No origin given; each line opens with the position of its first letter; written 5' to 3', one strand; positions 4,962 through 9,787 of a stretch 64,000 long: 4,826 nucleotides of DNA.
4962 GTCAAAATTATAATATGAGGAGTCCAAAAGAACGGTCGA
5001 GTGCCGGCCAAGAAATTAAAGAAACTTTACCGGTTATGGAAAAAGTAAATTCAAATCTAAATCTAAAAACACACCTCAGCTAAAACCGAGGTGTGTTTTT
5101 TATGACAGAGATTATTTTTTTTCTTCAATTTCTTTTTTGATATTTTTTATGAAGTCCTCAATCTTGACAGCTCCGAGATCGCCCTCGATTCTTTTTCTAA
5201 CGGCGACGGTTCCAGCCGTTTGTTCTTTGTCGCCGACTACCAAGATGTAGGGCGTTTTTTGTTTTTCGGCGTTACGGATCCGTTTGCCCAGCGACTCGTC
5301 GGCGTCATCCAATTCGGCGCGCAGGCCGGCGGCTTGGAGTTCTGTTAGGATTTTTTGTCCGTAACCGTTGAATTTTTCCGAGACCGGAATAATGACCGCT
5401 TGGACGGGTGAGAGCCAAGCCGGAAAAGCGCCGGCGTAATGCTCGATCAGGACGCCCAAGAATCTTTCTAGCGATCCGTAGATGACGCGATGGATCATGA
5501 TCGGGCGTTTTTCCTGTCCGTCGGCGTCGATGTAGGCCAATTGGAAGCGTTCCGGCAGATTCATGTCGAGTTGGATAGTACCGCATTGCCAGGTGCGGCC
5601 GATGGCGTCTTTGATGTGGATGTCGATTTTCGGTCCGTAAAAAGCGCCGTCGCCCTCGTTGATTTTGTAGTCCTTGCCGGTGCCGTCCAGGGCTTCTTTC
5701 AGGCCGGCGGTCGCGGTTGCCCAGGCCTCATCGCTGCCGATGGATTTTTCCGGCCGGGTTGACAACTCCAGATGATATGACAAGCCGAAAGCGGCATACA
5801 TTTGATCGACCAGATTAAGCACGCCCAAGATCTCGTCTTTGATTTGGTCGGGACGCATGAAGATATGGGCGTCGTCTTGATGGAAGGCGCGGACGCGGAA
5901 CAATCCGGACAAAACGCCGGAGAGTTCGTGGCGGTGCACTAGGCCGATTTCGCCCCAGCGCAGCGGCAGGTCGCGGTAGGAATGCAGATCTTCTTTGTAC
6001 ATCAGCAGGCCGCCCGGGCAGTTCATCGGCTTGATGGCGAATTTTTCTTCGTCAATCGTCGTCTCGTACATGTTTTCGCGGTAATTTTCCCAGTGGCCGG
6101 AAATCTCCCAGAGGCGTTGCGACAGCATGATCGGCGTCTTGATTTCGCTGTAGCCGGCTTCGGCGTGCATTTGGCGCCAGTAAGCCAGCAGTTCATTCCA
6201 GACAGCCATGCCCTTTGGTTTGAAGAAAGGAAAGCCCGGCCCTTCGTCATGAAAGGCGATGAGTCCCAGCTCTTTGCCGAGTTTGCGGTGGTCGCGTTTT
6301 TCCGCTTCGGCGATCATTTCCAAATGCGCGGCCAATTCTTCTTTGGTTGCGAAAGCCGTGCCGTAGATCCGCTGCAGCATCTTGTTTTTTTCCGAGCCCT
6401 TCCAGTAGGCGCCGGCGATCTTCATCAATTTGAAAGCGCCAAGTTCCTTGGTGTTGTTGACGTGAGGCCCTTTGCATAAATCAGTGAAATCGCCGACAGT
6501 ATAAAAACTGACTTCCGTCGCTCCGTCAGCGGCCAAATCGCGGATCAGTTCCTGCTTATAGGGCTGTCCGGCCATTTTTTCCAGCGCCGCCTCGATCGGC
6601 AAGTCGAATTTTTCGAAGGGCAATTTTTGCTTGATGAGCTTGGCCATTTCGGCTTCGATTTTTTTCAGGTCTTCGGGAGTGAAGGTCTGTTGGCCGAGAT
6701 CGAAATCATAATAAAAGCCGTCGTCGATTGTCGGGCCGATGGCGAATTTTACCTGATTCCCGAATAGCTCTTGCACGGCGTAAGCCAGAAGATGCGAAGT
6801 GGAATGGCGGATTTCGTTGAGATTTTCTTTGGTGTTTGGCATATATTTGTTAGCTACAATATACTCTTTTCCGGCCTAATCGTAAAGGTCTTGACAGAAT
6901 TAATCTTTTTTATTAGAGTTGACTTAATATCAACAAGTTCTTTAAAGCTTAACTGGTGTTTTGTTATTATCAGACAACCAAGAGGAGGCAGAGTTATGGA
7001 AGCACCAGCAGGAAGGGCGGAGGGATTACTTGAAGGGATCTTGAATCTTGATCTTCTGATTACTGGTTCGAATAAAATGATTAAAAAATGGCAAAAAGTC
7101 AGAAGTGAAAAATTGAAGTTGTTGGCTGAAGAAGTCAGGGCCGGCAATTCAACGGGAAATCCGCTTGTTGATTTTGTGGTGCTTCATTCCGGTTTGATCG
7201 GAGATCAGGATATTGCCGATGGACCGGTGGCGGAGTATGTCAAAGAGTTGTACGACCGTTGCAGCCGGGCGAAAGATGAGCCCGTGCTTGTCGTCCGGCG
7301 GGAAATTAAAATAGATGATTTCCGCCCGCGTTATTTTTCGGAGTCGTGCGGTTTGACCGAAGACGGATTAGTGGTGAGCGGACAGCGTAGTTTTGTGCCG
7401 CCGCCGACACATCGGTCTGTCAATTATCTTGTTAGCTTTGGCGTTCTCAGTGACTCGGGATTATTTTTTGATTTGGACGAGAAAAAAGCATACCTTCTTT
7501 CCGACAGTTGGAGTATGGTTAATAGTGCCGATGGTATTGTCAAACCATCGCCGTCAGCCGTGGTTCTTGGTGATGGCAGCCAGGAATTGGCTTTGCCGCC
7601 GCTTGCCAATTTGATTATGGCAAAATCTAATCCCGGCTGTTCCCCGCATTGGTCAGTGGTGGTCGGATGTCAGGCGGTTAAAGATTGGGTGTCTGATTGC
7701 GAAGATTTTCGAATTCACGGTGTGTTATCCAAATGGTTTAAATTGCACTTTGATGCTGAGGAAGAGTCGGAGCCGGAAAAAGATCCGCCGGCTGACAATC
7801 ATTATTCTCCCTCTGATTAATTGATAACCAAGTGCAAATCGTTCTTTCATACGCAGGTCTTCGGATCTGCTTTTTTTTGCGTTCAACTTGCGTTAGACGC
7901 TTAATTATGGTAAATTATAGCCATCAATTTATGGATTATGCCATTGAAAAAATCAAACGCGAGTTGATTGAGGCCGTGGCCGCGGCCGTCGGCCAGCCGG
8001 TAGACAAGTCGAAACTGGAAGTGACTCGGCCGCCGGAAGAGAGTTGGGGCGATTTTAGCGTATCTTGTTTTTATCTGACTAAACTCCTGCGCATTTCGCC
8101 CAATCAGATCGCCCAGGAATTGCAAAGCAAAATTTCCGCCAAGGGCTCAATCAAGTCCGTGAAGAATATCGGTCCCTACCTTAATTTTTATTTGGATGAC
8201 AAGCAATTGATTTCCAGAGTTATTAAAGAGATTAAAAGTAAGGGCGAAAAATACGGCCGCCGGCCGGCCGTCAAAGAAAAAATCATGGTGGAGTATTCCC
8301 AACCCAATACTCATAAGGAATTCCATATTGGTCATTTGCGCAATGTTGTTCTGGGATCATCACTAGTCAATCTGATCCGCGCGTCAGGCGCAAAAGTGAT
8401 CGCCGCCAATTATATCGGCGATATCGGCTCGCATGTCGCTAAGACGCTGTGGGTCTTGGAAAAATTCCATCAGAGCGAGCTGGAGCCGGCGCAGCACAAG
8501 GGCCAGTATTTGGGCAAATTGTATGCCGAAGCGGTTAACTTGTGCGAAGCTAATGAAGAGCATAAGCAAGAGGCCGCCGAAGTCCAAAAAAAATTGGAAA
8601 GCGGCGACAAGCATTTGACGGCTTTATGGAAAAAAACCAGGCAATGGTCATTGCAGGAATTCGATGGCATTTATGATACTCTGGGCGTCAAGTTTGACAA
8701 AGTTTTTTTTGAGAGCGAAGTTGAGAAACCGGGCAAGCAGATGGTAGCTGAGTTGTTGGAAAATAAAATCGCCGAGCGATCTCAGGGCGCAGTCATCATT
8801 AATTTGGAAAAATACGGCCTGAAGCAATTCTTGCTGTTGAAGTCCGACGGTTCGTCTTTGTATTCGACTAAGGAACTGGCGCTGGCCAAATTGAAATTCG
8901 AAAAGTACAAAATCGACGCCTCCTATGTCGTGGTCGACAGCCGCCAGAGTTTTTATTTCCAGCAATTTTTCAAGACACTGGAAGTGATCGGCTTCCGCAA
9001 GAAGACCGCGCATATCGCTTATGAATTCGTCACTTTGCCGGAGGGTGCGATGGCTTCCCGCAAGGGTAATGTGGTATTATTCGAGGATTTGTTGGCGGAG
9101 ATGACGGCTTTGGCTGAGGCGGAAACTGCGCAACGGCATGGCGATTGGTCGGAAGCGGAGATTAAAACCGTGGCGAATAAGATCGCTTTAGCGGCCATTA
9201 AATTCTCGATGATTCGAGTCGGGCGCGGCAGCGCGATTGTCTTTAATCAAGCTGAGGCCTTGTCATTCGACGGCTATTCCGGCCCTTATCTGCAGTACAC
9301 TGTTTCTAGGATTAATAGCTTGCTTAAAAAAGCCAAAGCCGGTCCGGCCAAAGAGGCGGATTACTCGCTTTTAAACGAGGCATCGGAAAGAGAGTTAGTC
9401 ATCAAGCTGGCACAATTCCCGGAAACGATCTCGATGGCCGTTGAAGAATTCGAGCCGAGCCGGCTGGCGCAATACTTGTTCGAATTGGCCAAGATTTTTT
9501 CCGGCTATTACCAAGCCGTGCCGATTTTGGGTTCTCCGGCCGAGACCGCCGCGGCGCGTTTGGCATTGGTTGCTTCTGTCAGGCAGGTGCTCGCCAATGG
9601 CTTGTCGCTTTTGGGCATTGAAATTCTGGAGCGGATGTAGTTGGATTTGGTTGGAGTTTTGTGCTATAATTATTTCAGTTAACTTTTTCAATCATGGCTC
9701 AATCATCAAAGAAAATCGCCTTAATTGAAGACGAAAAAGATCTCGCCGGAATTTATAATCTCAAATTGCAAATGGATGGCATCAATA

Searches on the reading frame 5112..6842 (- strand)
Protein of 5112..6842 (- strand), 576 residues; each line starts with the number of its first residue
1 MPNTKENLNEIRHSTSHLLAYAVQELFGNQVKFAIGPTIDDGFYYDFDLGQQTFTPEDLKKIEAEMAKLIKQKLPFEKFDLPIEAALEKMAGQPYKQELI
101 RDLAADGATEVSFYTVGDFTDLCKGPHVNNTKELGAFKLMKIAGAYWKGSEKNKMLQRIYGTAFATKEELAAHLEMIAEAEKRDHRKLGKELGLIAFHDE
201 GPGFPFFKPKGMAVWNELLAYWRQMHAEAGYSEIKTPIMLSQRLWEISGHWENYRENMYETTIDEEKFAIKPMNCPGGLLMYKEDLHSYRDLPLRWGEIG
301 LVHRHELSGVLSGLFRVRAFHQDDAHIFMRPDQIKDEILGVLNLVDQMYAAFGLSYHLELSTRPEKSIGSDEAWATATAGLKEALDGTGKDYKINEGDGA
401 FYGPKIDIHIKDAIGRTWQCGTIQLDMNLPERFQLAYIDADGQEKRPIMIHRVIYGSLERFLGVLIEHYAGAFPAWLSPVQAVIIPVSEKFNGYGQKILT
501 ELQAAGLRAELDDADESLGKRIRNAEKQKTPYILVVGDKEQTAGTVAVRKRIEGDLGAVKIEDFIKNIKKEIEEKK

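Call 26: search_protein_families(library=pfam, max_evalue=0.001, proteins=[window:5112-6842:-])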
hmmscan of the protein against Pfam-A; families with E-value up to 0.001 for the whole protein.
window:5112-6842:- (576 aa): 3 families
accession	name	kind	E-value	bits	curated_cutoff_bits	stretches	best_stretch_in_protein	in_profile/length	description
PF00587.30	tRNA-synt_2b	-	8e-46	156.8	29.3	1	261-469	3-179/179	tRNA synthetase class II core domain (G, H, P, S and T)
PF03129.25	HGTP_anticodon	-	4.7e-26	91.2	21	1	481-570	1-93/94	Anticodon binding domain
PF07973.19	tRNA_SAD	-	1.9e-18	66.6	24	1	111-160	1-44/44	Threonyl and Alanyl tRNA synthetase second additional domain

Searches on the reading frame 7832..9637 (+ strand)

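Call 26: search_protein_families(library=pfam, max_evalue=0.001, proteins=[window:7832-9637:+])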
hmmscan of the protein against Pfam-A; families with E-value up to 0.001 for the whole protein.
window:7832-9637:+ (602 aa): 3 families
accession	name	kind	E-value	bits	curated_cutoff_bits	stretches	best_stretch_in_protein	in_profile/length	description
PF00750.26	tRNA-synt_1d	-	7e-54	183.5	23.3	1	132-472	3-348/349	tRNA synthetases class I (R), catalytic domain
PF05746.21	DALR_1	-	2.1e-36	125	22.3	1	487-602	1-117/117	DALR anticodon binding domain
PF03485.21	Arg_tRNA_synt_N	-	2.4e-14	54.1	21.5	1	40-121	2-85/85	Arginyl tRNA synthetase N terminal domain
